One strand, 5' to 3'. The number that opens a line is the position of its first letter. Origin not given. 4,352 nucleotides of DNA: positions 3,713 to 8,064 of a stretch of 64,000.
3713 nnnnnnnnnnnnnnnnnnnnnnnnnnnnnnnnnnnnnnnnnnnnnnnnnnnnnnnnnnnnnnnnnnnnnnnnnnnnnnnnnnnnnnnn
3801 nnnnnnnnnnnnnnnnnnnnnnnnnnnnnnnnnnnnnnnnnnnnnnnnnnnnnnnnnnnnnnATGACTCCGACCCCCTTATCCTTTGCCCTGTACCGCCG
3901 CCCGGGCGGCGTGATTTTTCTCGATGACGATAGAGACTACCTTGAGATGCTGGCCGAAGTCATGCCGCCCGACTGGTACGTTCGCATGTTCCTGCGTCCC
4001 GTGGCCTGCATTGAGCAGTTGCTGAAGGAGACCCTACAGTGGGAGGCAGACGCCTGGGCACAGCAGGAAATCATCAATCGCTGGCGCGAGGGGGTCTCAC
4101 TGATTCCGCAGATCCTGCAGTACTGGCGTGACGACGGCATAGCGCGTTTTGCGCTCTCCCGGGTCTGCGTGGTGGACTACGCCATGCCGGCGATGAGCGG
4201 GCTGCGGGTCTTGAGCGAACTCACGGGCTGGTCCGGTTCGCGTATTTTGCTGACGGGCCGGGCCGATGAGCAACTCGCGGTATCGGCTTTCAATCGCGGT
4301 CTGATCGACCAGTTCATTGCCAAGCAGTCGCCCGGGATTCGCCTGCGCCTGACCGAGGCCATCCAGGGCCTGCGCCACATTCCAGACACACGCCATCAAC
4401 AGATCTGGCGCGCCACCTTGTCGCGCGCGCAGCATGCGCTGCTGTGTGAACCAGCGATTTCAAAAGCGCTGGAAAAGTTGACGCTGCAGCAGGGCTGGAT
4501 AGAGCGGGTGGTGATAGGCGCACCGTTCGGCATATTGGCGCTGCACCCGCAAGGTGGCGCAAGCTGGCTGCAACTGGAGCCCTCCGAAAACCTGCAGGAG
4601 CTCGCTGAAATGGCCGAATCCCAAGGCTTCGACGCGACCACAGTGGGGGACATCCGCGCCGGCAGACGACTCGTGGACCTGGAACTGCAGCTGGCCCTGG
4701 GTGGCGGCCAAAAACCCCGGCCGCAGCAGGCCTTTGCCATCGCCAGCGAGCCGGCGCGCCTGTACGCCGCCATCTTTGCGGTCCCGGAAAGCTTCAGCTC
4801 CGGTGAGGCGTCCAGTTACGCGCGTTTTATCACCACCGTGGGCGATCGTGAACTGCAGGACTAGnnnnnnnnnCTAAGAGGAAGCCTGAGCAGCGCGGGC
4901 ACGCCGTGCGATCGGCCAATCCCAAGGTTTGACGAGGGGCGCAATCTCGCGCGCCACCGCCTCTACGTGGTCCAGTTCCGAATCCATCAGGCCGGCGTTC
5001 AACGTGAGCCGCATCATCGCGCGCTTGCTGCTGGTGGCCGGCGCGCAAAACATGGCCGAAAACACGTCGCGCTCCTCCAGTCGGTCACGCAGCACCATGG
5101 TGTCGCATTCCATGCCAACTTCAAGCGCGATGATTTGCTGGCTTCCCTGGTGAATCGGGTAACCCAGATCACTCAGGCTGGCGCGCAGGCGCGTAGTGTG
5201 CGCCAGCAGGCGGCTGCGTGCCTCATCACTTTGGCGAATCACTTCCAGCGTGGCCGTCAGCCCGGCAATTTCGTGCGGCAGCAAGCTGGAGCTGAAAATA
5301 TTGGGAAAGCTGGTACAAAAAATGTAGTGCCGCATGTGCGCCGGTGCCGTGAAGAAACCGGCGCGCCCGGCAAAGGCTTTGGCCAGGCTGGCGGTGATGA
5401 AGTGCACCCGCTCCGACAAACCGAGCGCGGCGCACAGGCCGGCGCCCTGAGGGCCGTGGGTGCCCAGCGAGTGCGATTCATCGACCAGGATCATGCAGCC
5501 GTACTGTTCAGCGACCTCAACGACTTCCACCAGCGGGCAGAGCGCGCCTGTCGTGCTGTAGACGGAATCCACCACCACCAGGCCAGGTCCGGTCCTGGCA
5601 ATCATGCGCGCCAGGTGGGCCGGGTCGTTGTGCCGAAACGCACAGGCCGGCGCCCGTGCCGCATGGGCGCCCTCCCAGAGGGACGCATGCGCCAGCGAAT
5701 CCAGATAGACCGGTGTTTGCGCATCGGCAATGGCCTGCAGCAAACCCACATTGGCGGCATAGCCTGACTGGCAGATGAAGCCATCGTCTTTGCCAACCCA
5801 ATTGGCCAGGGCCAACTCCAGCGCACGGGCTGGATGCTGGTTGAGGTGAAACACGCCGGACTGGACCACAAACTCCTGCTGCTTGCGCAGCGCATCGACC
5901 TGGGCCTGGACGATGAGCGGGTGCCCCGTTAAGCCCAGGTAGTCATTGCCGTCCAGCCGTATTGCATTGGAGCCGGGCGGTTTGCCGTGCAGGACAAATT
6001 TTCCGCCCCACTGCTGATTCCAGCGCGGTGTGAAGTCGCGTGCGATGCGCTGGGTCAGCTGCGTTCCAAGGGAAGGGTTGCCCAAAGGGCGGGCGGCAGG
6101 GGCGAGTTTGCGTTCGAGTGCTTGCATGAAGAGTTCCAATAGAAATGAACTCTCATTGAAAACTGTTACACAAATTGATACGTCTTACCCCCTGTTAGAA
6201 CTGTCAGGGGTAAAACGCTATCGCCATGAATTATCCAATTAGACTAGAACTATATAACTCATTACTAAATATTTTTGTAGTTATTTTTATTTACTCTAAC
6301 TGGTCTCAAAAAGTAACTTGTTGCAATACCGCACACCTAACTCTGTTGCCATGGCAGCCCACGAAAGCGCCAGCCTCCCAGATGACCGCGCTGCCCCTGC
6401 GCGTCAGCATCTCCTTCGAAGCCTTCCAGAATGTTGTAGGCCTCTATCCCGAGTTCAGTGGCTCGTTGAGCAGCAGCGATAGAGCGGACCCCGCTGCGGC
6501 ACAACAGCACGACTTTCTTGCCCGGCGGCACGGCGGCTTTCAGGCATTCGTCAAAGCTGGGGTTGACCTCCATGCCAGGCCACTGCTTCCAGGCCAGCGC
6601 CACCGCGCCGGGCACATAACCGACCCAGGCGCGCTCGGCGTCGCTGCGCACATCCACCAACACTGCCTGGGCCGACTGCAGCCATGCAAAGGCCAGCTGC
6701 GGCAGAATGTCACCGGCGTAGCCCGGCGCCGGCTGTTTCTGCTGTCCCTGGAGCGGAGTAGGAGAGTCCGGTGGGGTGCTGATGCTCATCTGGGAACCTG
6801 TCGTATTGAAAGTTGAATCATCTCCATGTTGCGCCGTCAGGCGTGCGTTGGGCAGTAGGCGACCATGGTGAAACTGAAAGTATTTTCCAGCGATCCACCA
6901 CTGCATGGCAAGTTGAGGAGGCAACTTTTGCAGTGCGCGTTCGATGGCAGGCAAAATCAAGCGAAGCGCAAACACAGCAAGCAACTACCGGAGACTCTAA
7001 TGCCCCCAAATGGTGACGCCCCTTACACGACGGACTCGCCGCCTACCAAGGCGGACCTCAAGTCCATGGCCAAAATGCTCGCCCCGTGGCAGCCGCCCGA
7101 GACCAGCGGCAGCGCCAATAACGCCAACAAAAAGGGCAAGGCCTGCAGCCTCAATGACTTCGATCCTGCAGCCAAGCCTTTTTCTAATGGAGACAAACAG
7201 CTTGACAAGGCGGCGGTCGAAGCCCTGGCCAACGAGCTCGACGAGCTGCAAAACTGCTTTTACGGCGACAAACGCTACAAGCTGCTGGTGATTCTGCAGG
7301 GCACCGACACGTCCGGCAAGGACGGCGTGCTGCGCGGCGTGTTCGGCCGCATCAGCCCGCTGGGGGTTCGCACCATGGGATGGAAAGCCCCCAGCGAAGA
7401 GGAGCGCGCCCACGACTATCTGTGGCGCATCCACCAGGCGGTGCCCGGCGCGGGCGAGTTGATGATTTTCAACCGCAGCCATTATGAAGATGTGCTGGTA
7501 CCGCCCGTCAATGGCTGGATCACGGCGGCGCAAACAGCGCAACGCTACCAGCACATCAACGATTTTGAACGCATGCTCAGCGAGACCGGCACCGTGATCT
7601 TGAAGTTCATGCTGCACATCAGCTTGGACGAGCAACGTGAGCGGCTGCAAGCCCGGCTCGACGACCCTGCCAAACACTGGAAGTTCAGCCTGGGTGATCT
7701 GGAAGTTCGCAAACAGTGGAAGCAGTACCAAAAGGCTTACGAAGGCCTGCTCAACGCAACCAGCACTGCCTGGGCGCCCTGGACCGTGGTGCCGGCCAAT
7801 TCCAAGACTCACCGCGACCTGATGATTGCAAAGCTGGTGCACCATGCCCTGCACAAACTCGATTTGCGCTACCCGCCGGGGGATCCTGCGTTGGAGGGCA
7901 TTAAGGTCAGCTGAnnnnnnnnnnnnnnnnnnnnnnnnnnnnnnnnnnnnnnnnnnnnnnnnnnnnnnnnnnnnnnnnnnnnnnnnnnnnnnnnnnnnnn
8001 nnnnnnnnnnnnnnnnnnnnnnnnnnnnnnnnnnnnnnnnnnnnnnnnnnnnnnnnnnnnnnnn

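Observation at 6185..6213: Lux-box-shaped operator upstream of the CqsA-type synthase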

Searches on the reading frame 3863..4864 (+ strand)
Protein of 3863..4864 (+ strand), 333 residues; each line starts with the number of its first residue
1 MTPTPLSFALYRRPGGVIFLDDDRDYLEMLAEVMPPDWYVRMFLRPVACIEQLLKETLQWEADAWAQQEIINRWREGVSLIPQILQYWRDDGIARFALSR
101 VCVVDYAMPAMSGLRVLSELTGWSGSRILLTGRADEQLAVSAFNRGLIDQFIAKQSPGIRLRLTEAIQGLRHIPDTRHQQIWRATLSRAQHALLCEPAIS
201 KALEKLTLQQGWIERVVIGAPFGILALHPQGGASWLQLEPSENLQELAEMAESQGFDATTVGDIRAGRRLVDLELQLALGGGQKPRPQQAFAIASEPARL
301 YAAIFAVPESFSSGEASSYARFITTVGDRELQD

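Call 5: search_protein_families(library=pfam, proteins=[window:3863-4864:+], max_evalue=0.01)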
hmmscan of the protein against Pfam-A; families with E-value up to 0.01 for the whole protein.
window:3863-4864:+ (333 aa): 1 family
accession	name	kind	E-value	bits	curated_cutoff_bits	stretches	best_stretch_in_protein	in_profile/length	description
PF00072.30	Response_reg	-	4e-06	27.4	30.2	1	101-157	45-102/111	Response regulator receiver domain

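Call 37: search_protein_families(library=ncbifam, proteins=[window:3863-4864:+], max_evalue=0.01)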
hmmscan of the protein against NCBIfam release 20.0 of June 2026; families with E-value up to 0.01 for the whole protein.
window:3863-4864:+ (333 aa): 5 families
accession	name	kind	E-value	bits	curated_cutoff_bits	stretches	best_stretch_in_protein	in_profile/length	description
NF053512.1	nitric_RR_NosR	exception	1.7e-07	30.7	400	1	101-154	45-100/422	response regulator c-di-GMP phosphodiesterase, NosR family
NF006900.1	PRK09390.1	equivalog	4.2e-05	23.2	255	1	101-155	51-106/203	response regulator FixJ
NF047793.1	ResRegPgtA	equivalog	0.0035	16.2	650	0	101-159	52-112/414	two-component system response regulator PgtA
NF011896.0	PRK15369.1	equivalog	0.0043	16.7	242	1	101-159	52-111/211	two component system response regulator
NF001965.0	PRK00742.1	subfamily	0.0098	15.1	293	0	100-180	51-134/357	chemotaxis-specific protein-glutamate methyltransferase CheB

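Call 38: search_solved_structures(query=window:3863-4864:+, max_evalue=0.01)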
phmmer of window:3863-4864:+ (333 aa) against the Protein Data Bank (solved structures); distinct sequences matched with E-value up to 0.01: 2.
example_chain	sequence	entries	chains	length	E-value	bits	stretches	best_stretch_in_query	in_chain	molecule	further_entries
6sy9_A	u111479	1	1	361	7.2e-16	61.4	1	14-262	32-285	Response regulator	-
3hv2_A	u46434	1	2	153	0.0008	21.9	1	66-172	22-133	Response regulator/HD domain protein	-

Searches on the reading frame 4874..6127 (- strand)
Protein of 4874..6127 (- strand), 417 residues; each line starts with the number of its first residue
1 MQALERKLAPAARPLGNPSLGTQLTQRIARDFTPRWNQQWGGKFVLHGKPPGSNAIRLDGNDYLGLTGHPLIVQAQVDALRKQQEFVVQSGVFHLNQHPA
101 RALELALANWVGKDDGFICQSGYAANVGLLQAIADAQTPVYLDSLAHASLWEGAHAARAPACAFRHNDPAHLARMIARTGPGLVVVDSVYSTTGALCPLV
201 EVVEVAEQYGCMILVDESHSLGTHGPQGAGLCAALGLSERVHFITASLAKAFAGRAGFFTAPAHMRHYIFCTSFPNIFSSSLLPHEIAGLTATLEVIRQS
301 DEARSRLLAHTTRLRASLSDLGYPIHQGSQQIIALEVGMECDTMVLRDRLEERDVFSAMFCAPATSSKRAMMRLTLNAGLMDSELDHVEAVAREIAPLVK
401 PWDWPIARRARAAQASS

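Call 5: search_protein_families(library=pfam, proteins=[window:4874-6127:-], max_evalue=0.01)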
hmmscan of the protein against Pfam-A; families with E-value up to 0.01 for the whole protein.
window:4874-6127:- (417 aa): 1 family
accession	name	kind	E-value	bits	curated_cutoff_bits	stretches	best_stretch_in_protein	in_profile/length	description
PF00155.27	Aminotran_1_2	-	4.4e-32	112.1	19.7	1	55-388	3-357/361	Aminotransferase class I and II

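Call 8: find_related_loci(query=window:4874-6127:-, collection=genome_contigs, flank=6000)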
Query window:4874-6127:- (417 aa) in genome_contigs; peptide patterns used: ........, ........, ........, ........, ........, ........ (x = any residue, [..] = any of these).
139 stretches matched a pattern; 121 encode a relative of the query (tblastn E <= 1e-3); the best 80 are kept; 80 distinct loci.
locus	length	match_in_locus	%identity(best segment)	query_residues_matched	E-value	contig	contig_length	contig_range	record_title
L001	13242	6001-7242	86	1-414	0e+0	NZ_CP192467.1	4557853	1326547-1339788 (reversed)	Polaromonas aquatica strain 36b22 chromosome, complete genome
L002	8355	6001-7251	85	1-417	0e+0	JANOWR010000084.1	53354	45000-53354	MAG: Polaromonas sp. isolate VAR_35_metabat_389 VAR_35_k141_1907356, whole genome shotgun sequence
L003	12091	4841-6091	89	1-417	0e+0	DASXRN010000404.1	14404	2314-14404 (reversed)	MAG TPA_asm: Polaromonas sp. isolate SMAG_U4641 k141_98455, whole genome shotgun sequence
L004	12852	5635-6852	89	1-406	0e+0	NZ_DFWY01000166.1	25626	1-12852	MAG: Polaromonas sp. UBA4122 UBA4122_contig_7823, whole genome shotgun sequence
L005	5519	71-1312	85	1-414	0e+0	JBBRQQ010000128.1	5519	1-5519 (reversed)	MAG: Burkholderiales bacterium isolate metawrap_la1_58 W_la1_58_k141_338509L_5519_cov_19.6731, whole genome shotgun sequ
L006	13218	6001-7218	87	1-406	0e+0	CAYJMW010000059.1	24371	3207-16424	MAG TPA_asm: uncultured Polaromonas sp. isolate ERP124720_co1_18 genome assembly, contig: NODE_2706_length_24371_cov_35.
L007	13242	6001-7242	84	1-414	0e+0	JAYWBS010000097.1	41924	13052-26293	MAG: Polaromonas sp. isolate GL93_UP_metabat_6_sub GL93_UP_metabat_6_sub_96, whole genome shotgun sequence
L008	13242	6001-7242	85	1-414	0e+0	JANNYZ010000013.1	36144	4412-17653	MAG: Polaromonas sp. isolate VAR_25_metabat_291 VAR_25_k141_5440, whole genome shotgun sequence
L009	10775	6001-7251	88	1-417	0e+0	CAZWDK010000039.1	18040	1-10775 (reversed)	MAG TPA_asm: uncultured Polaromonas sp. isolate binchicken_co185_100 genome assembly, contig: NODE_4287_length_18040_cov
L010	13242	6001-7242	87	1-414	0e+0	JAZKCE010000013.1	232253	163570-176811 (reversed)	MAG: Pseudomonadota bacterium isolate ADI_H3L2_122-bin018_1 ADIH3L2_B018_1_000000000013, whole genome shotgun sequence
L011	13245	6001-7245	87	1-415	0e+0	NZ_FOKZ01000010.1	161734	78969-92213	Polaromonas sp. OV174, whole genome shotgun sequence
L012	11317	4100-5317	86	1-406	0e+0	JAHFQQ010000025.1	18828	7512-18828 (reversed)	MAG: Polaromonas sp. isolate nzgw554 NODE_837_length_18829_cov_2.992623, whole genome shotgun sequence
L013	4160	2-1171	88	17-406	0e+0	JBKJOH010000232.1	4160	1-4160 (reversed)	MAG: Polaromonas sp. isolate ant_bin.403 k117_6465521, whole genome shotgun sequence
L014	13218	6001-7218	84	1-406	0e+0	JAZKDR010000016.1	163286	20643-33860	MAG: Pseudomonadota bacterium isolate DC_HB_01_SPN181219-bin059 DCHB01SPN_B059_0_000000000016, whole genome shotgun sequ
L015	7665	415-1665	82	1-417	0e+0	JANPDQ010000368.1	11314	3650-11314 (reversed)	MAG: Polaromonas sp. isolate VAR_78_metabat_344 VAR_78_k141_2242523, whole genome shotgun sequence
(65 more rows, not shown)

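Call 37: search_protein_families(library=ncbifam, proteins=[window:4874-6127:-], max_evalue=0.01)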
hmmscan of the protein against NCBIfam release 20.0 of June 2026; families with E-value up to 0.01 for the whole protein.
window:4874-6127:- (417 aa): 15 families
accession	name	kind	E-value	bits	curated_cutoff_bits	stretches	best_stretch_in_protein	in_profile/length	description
NF005526.0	PRK07179.1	equivalog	2.5e-168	559.9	428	1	16-406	17-406/407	alpha-hydroxyketone-type quorum-sensing autoinducer synthase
TIGR00858.1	bioF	equivalog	4.7e-68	229.6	426.45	1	53-388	21-360/365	8-amino-7-oxononanoate synthase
NF047599.1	SerpalmtaseBetaP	equivalog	8.2e-63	212.4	500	1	53-395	43-389/394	serine palmitoyltransferase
NF005394.0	PRK06939.1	equivalog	1.6e-56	191.8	460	1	52-388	41-383/397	glycine C-acetyltransferase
NF047600.1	SerpalmtaseCFB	equivalog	7.7e-55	186.1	640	1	58-386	48-379/395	serine palmitoyltransferase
TIGR01821.1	5aminolev_synth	equivalog_domain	1.1e-52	179.3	338.55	1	60-387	52-385/402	5-aminolevulinate synthase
TIGR01825.1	gly_Cac_T_rel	subfamily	1.4e-50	172.1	535.4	1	53-395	33-378/385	BioF/Kbl family PLP-dependent acyltransferase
TIGR01822.1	2am3keto_CoA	equivalog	2e-49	168.6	493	1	52-388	37-380/393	glycine C-acetyltransferase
NF047603.1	SerpalmtaseAlphaP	equivalog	1.8e-47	161.9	670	1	52-389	44-386/399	serine palmitoyltransferase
NF005697.0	PRK07505.1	subfamily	4.9e-28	97.9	342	1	62-394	57-397/405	hypothetical protein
NF004608.1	PRK05937.1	equivalog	9.6e-26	90.4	399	1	102-365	58-319/366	8-amino-7-oxononanoate synthase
NF000586.1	PRK00011.1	subfamily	0.00014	20.7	335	1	169-328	145-300/404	serine hydroxymethyltransferase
TIGR04343.1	egtE_PLP_lyase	equivalog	0.0011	17.9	400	1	102-223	83-186/370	ergothioneine biosynthesis PLP-dependent enzyme EgtE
NF002877.0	PRK03317.1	equivalog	0.0015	17.3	409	1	168-327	153-309/374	histidinol-phosphate transaminase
TIGR02326.1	transamin_PhnW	equivalog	0.0065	15.6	400.8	1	190-223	139-172/363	2-aminoethylphosphonate--pyruvate transaminase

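Call 39: search_solved_structures(query=window:4874-6127:-, max_evalue=1e-20)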
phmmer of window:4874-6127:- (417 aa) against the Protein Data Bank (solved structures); distinct sequences matched with E-value up to 1e-20: 40.
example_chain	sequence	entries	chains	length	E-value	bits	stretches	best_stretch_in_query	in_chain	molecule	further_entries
3hqt_A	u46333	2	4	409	7.6e-96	324.8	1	9-389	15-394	CAI-1 autoinducer synthase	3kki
2wk8_A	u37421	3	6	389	2.1e-95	323.4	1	39-389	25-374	CAI-1 AUTOINDUCER SYNTHASE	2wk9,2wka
2wk7_A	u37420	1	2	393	2.2e-95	323.3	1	39-389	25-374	CAI-1 AUTOINDUCER SYNTHASE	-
1bs0_A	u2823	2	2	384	6.4e-41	144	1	56-387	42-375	PROTEIN (8-AMINO-7-OXONANOATE SYNTHASE) | 8-amino-7-oxononanoate synthase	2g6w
8dle_A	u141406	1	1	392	6.9e-41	143.9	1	56-387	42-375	8-amino-7-oxononanoate synthase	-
7bxp_A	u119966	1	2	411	1.8e-40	142.5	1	52-379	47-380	2-amino-3-ketobutyrate coenzyme A ligase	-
1dj9_A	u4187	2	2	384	1.8e-40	142.5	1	56-387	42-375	8-AMINO-7-OXONONANOATE SYNTHASE | 8-AMINO-7-OXONANOATE SYNTHASE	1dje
2w8u_A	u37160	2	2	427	3.4e-40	141.6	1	52-378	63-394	SERINE PALMITOYLTRANSFERASE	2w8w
2w8t_A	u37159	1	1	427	3.5e-40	141.5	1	52-378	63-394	SERINE PALMITOYLTRANSFERASE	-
2jgt_A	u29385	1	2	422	5.9e-40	140.8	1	52-378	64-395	SERINE PALMITOYLTRANSFERASE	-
2jg2_A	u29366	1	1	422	5.9e-40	140.8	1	52-378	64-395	SERINE PALMITOYLTRANSFERASE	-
2w8j_A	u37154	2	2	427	6.1e-40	140.7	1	52-378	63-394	SERINE PALMITOYLTRANSFERASE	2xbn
2w8v_A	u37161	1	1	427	6.2e-40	140.7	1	52-378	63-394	SERINE PALMITOYLTRANSFERASE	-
7bxq_A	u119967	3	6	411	1.5e-39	139.5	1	52-379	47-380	2-amino-3-ketobutyrate coenzyme A ligase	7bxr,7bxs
4bmk_A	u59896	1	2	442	2e-39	139.1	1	52-378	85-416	SERINE PALMITOYLTRANSFERASE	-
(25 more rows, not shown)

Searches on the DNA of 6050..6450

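Call 70: search_rna_families(source=window, start=6050, end=6450, threshold=evalue, max_evalue=1)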
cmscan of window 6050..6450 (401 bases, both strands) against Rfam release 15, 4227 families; matches with E-value up to 1: 1.
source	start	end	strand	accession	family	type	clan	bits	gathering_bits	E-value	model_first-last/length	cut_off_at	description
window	6133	6162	+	RF01319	CRISPR-DR6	Gene; CRISPR;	-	18.5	39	0.32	1-30/30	no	CRISPR RNA direct repeat element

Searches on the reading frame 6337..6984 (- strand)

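Call 5: search_protein_families(library=pfam, proteins=[window:6337-6984:-], max_evalue=0.01)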
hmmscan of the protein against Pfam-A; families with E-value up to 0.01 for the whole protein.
window:6337-6984:- (215 aa): 1 family
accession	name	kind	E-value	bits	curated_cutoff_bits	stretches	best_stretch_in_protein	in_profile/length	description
PF00581.25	Rhodanese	-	3.1e-10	40.9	22.2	1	101-191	8-98/102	Rhodanese-like domain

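Call 37: search_protein_families(library=ncbifam, proteins=[window:6337-6984:-], max_evalue=0.01)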
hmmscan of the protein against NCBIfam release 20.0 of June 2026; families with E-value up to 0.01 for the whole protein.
window:6337-6984:- (215 aa): 2 families
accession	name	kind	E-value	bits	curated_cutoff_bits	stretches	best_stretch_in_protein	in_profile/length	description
NF006444.0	PRK08762.1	equivalog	1.1e-05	24.2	449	1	103-189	26-104/387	molybdopterin-synthase adenylyltransferase MoeB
NF005646.0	PRK07411.1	equivalog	0.0011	18.2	633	1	105-190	298-377/390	molybdopterin-synthase adenylyltransferase MoeB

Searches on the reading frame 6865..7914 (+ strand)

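Call 5: search_protein_families(library=pfam, proteins=[window:6865-7914:+], max_evalue=0.01)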
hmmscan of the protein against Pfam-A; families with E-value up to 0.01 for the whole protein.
window:6865-7914:+ (349 aa): 1 family
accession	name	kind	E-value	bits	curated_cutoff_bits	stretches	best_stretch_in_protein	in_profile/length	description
PF03976.20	PPK2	-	2.4e-69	233.8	22.3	1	110-331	3-223/229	Polyphosphate kinase 2 (PPK2)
